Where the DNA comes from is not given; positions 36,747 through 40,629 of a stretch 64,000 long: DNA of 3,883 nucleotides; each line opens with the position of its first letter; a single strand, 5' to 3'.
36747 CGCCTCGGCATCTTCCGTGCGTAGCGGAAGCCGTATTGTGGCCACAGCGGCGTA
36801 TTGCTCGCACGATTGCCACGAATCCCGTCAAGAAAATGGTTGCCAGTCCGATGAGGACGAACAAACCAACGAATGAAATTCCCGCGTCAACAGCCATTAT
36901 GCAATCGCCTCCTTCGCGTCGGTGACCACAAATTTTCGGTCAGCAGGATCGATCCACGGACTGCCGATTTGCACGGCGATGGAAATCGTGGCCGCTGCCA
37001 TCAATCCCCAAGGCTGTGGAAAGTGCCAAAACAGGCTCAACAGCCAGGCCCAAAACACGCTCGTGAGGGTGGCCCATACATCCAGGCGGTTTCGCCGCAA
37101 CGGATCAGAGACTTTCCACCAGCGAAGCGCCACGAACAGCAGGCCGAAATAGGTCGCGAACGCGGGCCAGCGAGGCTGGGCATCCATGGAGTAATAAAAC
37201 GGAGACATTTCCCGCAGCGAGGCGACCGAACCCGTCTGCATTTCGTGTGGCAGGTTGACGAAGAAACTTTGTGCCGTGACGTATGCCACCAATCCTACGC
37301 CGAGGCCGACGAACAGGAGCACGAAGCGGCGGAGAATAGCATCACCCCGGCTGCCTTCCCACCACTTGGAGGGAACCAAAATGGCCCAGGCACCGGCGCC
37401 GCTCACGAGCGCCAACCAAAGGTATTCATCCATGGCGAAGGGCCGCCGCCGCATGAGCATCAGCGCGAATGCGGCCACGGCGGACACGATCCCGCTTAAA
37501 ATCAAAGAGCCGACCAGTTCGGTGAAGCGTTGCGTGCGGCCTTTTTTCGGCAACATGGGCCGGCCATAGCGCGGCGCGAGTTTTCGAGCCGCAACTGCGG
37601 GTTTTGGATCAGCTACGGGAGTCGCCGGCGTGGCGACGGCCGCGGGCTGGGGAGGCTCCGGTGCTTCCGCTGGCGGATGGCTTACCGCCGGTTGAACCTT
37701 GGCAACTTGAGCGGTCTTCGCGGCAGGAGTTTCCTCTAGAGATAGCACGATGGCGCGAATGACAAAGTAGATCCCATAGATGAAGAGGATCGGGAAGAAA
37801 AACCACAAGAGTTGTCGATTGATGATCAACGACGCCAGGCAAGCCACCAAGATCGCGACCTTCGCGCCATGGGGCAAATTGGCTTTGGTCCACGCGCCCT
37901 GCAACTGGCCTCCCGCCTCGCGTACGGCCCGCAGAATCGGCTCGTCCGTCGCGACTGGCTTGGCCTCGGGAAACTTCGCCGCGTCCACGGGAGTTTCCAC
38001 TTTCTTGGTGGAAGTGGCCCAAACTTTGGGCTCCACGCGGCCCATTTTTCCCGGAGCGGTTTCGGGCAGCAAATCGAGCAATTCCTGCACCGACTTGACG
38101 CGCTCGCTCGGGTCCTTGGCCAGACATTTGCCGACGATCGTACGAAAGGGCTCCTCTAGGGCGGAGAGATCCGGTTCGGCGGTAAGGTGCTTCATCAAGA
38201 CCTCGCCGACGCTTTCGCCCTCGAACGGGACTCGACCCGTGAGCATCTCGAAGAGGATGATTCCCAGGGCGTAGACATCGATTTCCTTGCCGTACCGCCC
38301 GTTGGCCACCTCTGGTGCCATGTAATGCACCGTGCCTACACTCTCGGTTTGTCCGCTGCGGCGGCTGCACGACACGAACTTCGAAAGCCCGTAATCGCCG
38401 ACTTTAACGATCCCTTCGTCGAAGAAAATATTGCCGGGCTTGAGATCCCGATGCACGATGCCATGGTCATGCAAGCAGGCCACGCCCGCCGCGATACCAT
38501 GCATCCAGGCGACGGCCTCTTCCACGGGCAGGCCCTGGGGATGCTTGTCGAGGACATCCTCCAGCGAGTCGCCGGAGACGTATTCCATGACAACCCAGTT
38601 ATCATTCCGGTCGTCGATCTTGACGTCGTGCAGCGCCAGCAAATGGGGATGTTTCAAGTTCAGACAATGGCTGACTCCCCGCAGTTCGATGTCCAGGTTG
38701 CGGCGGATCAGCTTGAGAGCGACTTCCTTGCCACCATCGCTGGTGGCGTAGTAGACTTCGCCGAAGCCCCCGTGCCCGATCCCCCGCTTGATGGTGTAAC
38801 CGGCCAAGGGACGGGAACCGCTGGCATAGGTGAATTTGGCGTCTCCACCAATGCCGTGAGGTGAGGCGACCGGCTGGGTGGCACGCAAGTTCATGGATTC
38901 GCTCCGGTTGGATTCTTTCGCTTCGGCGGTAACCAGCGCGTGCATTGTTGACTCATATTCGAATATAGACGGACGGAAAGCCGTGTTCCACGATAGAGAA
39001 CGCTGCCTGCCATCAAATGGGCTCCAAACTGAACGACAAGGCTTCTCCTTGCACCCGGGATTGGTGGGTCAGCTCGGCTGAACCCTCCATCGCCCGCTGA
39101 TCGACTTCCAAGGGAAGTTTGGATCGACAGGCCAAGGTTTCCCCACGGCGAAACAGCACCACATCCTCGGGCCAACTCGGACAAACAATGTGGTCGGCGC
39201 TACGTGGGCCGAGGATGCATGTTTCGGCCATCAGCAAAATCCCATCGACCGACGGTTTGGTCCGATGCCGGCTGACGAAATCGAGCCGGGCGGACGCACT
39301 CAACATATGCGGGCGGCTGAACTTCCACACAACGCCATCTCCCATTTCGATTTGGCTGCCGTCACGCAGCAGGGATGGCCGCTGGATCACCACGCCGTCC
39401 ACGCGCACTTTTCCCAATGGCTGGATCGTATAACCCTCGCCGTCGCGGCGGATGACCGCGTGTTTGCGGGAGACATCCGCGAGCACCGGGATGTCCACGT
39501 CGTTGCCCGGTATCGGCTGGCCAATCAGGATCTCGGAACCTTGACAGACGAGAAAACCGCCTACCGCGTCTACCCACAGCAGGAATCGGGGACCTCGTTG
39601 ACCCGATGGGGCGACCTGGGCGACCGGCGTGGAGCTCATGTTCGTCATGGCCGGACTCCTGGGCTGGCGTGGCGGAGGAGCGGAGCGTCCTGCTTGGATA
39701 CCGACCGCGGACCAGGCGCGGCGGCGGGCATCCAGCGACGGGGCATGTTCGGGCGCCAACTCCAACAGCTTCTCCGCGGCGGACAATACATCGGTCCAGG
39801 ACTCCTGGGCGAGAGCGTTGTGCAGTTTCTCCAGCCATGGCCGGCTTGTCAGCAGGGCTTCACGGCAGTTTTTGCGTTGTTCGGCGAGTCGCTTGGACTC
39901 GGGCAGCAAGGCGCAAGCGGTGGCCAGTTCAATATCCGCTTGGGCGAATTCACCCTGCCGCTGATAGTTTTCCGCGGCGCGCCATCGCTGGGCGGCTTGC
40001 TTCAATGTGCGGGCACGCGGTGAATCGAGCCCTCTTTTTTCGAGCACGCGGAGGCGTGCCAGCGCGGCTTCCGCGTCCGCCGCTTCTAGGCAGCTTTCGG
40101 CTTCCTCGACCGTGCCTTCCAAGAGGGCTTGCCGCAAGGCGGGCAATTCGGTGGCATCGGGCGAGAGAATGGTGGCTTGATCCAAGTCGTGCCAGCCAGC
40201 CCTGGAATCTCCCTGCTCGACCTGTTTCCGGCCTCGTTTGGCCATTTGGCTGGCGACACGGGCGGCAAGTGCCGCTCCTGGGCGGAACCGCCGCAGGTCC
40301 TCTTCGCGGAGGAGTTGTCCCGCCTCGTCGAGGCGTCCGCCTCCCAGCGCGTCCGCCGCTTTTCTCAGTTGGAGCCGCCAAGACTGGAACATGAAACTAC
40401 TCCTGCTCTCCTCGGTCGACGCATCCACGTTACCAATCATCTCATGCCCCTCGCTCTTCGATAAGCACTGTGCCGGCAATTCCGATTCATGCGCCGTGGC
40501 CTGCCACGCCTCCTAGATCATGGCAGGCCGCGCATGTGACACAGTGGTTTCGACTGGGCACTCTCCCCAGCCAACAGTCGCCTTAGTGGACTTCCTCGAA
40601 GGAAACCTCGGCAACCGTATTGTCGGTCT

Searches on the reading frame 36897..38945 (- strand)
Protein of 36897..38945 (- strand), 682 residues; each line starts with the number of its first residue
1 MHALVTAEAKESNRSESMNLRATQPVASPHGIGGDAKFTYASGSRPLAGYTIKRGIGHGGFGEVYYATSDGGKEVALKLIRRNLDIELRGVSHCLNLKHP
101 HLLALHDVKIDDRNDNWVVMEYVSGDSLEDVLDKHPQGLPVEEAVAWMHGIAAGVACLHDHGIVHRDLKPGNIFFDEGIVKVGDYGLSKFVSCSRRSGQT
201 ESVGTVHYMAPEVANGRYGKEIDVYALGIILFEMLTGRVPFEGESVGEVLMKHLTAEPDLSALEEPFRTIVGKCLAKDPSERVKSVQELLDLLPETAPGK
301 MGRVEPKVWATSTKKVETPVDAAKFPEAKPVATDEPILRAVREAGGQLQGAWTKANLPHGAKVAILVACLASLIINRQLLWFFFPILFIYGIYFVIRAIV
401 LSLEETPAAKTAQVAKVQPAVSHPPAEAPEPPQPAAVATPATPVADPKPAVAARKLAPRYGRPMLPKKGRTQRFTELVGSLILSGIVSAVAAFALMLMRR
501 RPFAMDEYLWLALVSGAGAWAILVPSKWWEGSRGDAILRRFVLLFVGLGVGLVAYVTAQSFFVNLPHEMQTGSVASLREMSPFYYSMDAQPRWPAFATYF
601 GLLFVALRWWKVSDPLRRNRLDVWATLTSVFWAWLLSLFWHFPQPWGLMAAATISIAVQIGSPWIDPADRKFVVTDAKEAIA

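Call 80: search_protein_families(library=pfam, proteins=[window:36897-38945:-], max_evalue=0.001)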
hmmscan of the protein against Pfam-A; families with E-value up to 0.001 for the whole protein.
window:36897-38945:- (682 aa): 4 families
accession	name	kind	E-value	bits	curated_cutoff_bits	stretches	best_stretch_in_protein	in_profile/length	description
PF00069.31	Pkinase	-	1.8e-50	172.3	31.7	1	50-287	1-255/263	Protein kinase domain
PF07714.23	PK_Tyr_Ser-Thr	-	5.9e-37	127.8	23.1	1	52-284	3-250/258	Protein tyrosine and serine/threonine kinase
PF03109.22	ABC1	-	7.9e-06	25.6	22.9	0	114-195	141-221/244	ABC1 atypical kinase-like domain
PF06293.20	Kdo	-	3.6e-05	23.7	21.3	1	97-178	73-154/207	Lipopolysaccharide kinase (Kdo/WaaP) family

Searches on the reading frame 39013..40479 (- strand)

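Call 80: search_protein_families(library=pfam, proteins=[window:39013-40479:-], max_evalue=0.001)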
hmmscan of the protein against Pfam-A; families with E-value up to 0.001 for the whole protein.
window:39013-40479:- (488 aa): 1 family
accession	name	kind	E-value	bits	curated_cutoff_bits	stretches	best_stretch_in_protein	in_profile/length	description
PF00498.31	FHA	-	3.2e-08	34.3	20.7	1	318-380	2-67/67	FHA domain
